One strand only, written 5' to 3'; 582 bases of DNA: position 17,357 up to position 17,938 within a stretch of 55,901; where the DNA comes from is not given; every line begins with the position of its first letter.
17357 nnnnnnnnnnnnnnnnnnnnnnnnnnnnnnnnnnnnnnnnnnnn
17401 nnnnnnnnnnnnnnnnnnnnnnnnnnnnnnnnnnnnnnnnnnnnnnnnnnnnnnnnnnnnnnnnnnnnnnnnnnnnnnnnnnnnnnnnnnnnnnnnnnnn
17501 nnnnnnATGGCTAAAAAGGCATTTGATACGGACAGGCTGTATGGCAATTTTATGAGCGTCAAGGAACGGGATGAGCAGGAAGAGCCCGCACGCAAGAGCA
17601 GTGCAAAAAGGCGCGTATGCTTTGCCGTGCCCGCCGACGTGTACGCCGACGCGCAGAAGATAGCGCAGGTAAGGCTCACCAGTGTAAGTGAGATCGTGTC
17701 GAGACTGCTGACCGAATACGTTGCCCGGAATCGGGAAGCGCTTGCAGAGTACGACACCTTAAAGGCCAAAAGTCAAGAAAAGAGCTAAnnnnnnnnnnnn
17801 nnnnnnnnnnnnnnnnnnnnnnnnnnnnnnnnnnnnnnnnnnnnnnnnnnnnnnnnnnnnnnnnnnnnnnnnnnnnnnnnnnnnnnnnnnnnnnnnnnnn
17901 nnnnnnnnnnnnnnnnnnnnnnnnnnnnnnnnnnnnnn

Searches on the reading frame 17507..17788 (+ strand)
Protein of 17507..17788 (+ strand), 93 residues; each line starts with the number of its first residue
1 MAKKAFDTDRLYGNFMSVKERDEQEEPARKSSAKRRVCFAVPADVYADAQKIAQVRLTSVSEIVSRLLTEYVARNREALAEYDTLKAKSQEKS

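Call 12: search_protein_families(library=pfam, proteins=[window:17507-17788:+], max_evalue=0.01)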
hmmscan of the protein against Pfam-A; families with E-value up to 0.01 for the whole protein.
window:17507-17788:+ (93 aa): 0 families

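Call 13: search_protein_families(library=phrogs, proteins=[window:17507-17788:+], max_evalue=0.001)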
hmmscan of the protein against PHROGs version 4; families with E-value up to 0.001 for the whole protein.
window:17507-17788:+ (93 aa): 0 families

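Call 21: find_homologous_proteins(query=window:17507-17788:+)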
Query window:17507-17788:+ (93 aa): 31 proteins with E <= 0.001 among 34 candidates.
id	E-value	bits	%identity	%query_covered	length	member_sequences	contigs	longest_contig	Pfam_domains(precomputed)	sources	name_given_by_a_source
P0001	3.0e-49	182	97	100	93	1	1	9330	-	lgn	-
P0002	4.8e-48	178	96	100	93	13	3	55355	-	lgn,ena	-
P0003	2.5e-46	173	94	100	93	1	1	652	-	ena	-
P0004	2.8e-46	172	94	100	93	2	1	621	-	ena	-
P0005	4.1e-46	172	92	100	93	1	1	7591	-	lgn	-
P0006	6.3e-46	171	91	100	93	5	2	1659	-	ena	-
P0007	8.2e-46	171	92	100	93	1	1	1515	-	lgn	-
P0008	2.2e-45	170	91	100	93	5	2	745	-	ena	-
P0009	3.5e-45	169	91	100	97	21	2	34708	-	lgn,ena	-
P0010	7.2e-45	168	90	100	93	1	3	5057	-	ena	-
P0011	1.2e-44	167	90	100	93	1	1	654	-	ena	-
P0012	1.3e-43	164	88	99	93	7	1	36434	-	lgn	-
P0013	2.6e-42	160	87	99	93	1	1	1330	-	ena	-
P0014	5.6e-42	159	86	99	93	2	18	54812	-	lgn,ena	-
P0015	6.1e-42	159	86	99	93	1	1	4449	-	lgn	-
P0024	8.7e-39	149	83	100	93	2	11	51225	-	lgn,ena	-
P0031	1.4e-23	100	62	100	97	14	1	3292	PF07878.18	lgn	-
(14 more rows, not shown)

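Call 24: search_protein_families(library=pfam, proteins=[window:17507-17788:+, P0031], max_evalue=10)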
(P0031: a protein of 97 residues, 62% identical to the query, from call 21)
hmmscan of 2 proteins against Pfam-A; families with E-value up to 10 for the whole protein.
window:17507-17788:+ (93 aa): 2 families
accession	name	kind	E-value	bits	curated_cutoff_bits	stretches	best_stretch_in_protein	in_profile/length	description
PF19891.5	DUF6364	-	0.093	13.7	27.3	1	42-77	10-41/70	Family of unknown function (DUF6364)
PF07878.17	RHH_5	-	0.1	12.8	26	1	36-75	3-42/43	CopG-like RHH_1 or ribbon-helix-helix domain, RHH_5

P0031 (97 aa): 4 families
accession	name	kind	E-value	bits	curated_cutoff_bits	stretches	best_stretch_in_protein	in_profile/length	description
PF07878.17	RHH_5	-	3e-07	30.5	26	1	39-80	2-43/43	CopG-like RHH_1 or ribbon-helix-helix domain, RHH_5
PF19891.5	DUF6364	-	0.0091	16.9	27.3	1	39-90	3-50/70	Family of unknown function (DUF6364)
PF01402.27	RHH_1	-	0.0092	16.4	20.5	1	40-78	1-39/39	Ribbon-helix-helix protein, copG family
PF05904.16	DUF863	-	0.02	13.7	25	1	19-73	32-87/941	Plant protein of unknown function (DUF863)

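Call 28: find_encoding_contigs(protein=P0014, flank=10000, max_places=4)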
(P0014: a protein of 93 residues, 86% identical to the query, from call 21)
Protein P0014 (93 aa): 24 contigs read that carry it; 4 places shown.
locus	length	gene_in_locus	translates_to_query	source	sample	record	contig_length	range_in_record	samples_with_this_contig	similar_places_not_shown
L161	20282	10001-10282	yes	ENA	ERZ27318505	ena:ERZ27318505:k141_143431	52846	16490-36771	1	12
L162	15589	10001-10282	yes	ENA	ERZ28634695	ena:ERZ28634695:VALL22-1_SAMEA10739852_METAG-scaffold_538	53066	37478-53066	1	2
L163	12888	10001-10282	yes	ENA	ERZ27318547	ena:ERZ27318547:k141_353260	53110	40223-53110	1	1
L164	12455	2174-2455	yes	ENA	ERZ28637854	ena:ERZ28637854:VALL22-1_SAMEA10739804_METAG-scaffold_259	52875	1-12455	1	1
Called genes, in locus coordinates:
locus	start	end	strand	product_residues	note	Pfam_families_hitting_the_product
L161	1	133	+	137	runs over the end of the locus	-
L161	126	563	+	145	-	-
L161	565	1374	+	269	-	PF21722:Gly_rich_2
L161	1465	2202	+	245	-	PF21722:Gly_rich_2 (weak)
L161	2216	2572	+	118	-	-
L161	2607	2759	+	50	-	-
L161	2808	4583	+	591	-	-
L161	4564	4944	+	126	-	PF09693:Phage_XkdX, PF16778:Phage_tail_APC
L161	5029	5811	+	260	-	-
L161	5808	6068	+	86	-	-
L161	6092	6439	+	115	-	PF09682:Phage_holin_6_1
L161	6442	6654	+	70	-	-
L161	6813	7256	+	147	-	-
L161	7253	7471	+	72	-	-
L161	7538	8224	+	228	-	-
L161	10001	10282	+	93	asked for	-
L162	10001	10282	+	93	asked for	-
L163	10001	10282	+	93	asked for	-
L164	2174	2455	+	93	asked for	-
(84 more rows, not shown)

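Call 29: find_encoding_contigs(protein=P0024, flank=10000, max_places=4)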
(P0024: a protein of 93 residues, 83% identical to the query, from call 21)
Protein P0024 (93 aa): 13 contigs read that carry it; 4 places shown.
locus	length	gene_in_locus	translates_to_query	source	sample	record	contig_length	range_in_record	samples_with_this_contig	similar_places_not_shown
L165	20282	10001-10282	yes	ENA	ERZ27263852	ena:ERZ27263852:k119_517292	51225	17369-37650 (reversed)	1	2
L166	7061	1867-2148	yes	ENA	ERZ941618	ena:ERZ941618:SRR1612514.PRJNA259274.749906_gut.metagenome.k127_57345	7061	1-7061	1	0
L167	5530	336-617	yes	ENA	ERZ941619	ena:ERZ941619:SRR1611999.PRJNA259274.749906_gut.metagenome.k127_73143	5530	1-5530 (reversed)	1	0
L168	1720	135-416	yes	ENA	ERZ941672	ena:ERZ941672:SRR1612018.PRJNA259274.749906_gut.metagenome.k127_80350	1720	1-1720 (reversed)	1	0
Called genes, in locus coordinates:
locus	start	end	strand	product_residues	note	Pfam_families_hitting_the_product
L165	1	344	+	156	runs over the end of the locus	-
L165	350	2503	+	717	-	PF02368:Big_2, PF07523:Big_3 (faint), PF02368:Big_2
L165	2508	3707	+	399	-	-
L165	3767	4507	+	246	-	PF08239:SH3_3 (weak)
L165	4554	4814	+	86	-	-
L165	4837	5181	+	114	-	PF09682:Phage_holin_6_1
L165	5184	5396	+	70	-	-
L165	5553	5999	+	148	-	-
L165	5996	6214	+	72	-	-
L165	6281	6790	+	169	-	-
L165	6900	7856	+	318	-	-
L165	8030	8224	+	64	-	-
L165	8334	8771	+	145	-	PF18573:BclA_C (weak)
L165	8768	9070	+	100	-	-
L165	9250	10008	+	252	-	PF00142:Fer4_NifH (faint), PF01656:CbiA, PF02374:ArsA_ATPase (weak), PF09140:MipZ, PF10609:ParA (weak), PF13614:AAA_31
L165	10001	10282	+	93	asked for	-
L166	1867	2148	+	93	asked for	-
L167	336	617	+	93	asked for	-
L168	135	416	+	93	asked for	-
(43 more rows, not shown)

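Call 31: predict_structure(alignment_id=A2)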
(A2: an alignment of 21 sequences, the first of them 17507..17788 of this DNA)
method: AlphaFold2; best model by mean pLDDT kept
length: 93 residues; sequences in the alignment: 21
mean_pLDDT: 71.2   pTM: 0.37
mean pLDDT of the five models: 71.2, 67.6, 66.6, 65.5, 65.5
residues with pLDDT >= 90: 37; 70-90: 14; 50-70: 16; < 50: 26
segments of 3 or more residues with pLDDT < 50: 1-8, 15-31
pLDDT, mean of each block of 10 residues (from residue 1): 46 45 40 57 81 91 95 94 91 71
secondary structure, 60 per line:
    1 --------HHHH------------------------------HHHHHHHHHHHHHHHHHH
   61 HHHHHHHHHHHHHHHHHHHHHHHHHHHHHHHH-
elements in order: H9-12 H43-92

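Call 39: search_solved_structures(query=A2, max_evalue=10, show_alignments=2)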
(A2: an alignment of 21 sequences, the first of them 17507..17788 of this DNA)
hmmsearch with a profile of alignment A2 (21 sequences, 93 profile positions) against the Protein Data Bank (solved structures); distinct sequences matched with E-value up to 10: 6.
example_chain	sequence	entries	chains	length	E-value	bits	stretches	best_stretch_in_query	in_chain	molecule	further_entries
7qg8_u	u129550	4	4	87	0.17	15.4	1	14-86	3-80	30S ribosomal protein S20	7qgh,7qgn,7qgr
11bq_T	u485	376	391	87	0.18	15.4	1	14-86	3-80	Small ribosomal subunit protein bS20 | 30S ribosomal protein S20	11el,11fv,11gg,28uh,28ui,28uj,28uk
4v6y_AT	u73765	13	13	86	0.22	15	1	14-86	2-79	30S ribosomal protein S20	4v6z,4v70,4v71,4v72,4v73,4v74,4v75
10fz_T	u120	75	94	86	0.24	14.9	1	14-86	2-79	Small ribosomal subunit protein bS20 | 30S ribosomal protein S20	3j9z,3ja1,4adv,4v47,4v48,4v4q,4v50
6q97_y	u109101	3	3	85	0.27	14.8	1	14-85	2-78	30S ribosomal protein S20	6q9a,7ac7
23wi_t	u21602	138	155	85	0.32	14.6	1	14-86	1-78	Small ribosomal subunit protein bS20 | 30S RIBOSOMAL PROTEIN S20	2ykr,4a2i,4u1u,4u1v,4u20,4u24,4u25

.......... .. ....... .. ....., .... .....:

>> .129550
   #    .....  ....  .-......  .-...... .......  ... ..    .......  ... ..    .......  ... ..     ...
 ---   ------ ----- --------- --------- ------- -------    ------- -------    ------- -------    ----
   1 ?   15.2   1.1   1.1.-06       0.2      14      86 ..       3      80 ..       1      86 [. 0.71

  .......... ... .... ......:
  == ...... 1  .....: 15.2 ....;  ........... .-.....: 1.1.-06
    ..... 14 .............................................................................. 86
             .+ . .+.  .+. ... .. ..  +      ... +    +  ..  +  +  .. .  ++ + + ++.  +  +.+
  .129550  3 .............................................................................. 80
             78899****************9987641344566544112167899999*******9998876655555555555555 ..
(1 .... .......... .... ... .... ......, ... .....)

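Call 48: find_related_loci(query=window:17507-17788:+, collection=genome_contigs, flank=10000)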
Query window:17507-17788:+ (93 aa) in genome_contigs; peptide patterns used: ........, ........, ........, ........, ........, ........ (x = any residue, [..] = any of these).
275 stretches matched a pattern, but none encodes a relative of the query by tblastn (E <= 1e-3).

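Call 52: find_encoding_contigs(protein=P0031, flank=10000, max_places=4)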
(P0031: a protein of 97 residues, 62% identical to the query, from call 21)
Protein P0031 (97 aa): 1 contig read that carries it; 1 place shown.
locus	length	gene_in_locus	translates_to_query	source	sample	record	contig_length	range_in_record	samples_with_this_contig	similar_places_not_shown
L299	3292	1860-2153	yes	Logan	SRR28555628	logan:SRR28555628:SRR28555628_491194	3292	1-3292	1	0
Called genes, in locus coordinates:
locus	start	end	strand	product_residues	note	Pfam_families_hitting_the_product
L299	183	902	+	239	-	PF00239:Resolvase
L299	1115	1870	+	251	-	PF00142:Fer4_NifH (weak), PF01656:CbiA, PF02374:ArsA_ATPase (weak), PF09140:MipZ (weak), PF10609:ParA, PF13614:AAA_31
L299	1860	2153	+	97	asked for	PF07878:RHH_5 (weak)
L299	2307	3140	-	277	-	PF01051:Rep3_N, PF21205:Rep3_C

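Call 65: search_protein_representatives(alignment_id=A2)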
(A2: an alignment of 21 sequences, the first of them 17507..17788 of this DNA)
Query: 21 sequences, 93 profile positions. Proteins with E-value up to 0.001 (for the whole library): 95; up to 1e-10: 5; up to 1e-30: 1. The best 95 are listed.
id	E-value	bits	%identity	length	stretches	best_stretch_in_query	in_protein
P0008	8.5e-51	186.3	-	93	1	1-93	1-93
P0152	4.8e-12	62.1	-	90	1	1-86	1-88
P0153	2.5e-11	59.8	-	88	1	2-89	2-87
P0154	7.4e-11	58.3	-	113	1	18-91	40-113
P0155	7.6e-11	58.3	-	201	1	19-88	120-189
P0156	2.4e-10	56.6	-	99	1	1-89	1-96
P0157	2.5e-10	56.6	-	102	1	23-86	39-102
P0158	5.0e-10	55.7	-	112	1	20-87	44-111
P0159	2.3e-09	53.5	-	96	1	1-86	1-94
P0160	5.4e-09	52.3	-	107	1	23-85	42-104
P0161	8.4e-09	51.7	-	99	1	23-86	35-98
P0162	1.2e-08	51.2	-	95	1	24-86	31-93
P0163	1.7e-08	50.8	-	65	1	28-86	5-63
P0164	2.1e-08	50.4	-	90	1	20-86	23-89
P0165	3.5e-08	49.7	-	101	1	1-86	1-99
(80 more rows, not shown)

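Call 68: search_protein_families(library=pfam, alignment_id=A4, max_evalue=0.01)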
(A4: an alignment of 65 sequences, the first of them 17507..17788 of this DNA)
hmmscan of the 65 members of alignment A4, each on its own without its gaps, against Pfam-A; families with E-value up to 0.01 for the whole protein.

A. member 1, window:17507-17788:+ (93 aa): 0 families

B. families by the number of members that match (of 65 scanned): 10 families
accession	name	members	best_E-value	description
PF19891.5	DUF6364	7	0.00043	Family of unknown function (DUF6364)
PF01402.27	RHH_1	6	3.1e-05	Ribbon-helix-helix protein, copG family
PF07878.17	RHH_5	5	3e-07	CopG-like RHH_1 or ribbon-helix-helix domain, RHH_5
PF02697.20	VAPB_antitox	4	0.0015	Putative antitoxin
PF16777.11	RHH_7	2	0.002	Transcriptional regulator, RHH-like, CopG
PF02682.21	CT_C_D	1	0.0024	Carboxyltransferase domain, subdomain C and D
PF25318.1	WH_GDS1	1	0.0028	GDS1 winged helix domain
PF11176.13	Tma16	1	0.0034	Translation machinery-associated protein 16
PF16991.10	SIR4_SID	1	0.0047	Sir4 SID domain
PF11888.13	DUF3408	1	0.0066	Protein of unknown function (DUF3408)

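Call 69: find_encoding_contigs(protein=P0152, flank=10000, max_places=3)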
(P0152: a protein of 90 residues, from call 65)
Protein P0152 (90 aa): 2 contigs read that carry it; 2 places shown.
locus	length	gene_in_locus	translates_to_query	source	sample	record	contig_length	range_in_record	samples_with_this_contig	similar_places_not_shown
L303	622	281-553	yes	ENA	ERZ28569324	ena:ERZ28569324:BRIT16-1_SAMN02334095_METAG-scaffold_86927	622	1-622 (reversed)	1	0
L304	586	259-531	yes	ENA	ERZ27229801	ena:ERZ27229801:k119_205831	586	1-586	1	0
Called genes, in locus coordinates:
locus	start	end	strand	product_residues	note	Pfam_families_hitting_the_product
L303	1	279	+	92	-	?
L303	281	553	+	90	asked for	-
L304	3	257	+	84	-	?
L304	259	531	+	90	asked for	-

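Call 71: predict_structure(alignment_id=A4)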
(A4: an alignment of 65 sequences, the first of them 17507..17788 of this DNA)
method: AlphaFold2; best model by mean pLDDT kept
length: 93 residues; sequences in the alignment: 65
mean_pLDDT: 83.7   pTM: 0.54
mean pLDDT of the five models: 83.7, 82.9, 82.2, 80.4, 78.6
residues with pLDDT >= 90: 55; 70-90: 8; 50-70: 29; < 50: 1
segments of 3 or more residues with pLDDT < 50: none
pLDDT, mean of each block of 10 residues (from residue 1): 63 62 62 84 98 97 95 97 96 84
secondary structure, 60 per line:
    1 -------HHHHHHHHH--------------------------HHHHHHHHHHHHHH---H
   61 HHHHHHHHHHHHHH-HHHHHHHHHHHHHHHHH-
elements in order: H8-16 H43-56 H60-74 H76-92

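Call 73: fold_search(model_id=the predicted structure, library=pdb)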
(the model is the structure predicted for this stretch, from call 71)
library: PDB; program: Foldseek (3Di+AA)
matches with E <= 10: 69; with E <= 0.001: 0
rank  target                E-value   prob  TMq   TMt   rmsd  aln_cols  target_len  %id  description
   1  6iya_C                4.2e-02  1.00  0.44  0.85   1.5        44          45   25  Structure of the DNA binding domain of antitoxin CopASO (released 2019-01-16)
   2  6iya_F                4.9e-02  1.00  0.45  0.81   1.9        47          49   26  Structure of the DNA binding domain of antitoxin CopASO (released 2019-01-16)
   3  1p94_MODEL_1_A        1.8e-01  0.77  0.41  0.49  10.9        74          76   19  NMR Structure of ParG symmetric dimer (released 2004-01-13)
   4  1par_A                2.1e-01  0.91  0.42  0.67   3.0        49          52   16  DNA RECOGNITION BY BETA-SHEETS IN THE ARC REPRESSOR-OPERATOR CRYSTAL STRUCTURE (released 1994-07-31)
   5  1ea4_B                2.3e-01  0.96  0.37  0.75   1.6        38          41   26  TRANSCRIPTIONAL REPRESSOR COPG/22bp dsDNA COMPLEX (released 2001-07-05)
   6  9kkd_A                2.7e-01  0.97  0.41  0.77   1.3        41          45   24  the structure of StnY (released 2025-11-19)
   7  6g26_A                3.2e-01  0.96  0.43  0.30   1.6        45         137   18  The crystal structure of the Burkholderia pseudomallei HicAB complex (released 2018-10-31)
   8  1bdv_B                3.2e-01  0.90  0.42  0.67   2.8        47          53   19  ARC FV10 COCRYSTAL (released 1999-01-06)
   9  1b01_A                3.4e-01  0.92  0.37  0.72   1.6        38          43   26  TRANSCRIPTIONAL REPRESSOR COPG/DNA COMPLEX (released 1999-11-19)
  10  1ea4_E                3.4e-01  0.92  0.37  0.70   1.6        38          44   26  TRANSCRIPTIONAL REPRESSOR COPG/22bp dsDNA COMPLEX (released 2001-07-05)
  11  1par_C                3.4e-01  0.87  0.41  0.68   2.8        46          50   17  DNA RECOGNITION BY BETA-SHEETS IN THE ARC REPRESSOR-OPERATOR CRYSTAL STRUCTURE (released 1994-07-31)
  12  7nyw_I                4.0e-01  0.75  0.34  0.25   3.6        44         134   18  Cryo-EM structure of the MukBEF-MatP-DNA head module (released 2021-07-07)
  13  2k9i_MODEL_1_A        4.3e-01  0.93  0.43  0.68   1.3        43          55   14  NMR structure of plasmid copy control protein ORF56 from sulfolobus islandicus (released 2009-10-20)
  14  6xrw_B                4.3e-01  0.89  0.45  0.52   4.7        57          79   18  Chromosomal ParDE TA system from P. aeruginosa (released 2021-07-28)
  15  1bdv_D                4.7e-01  0.82  0.41  0.68   2.9        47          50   19  ARC FV10 COCRYSTAL (released 1999-01-06)
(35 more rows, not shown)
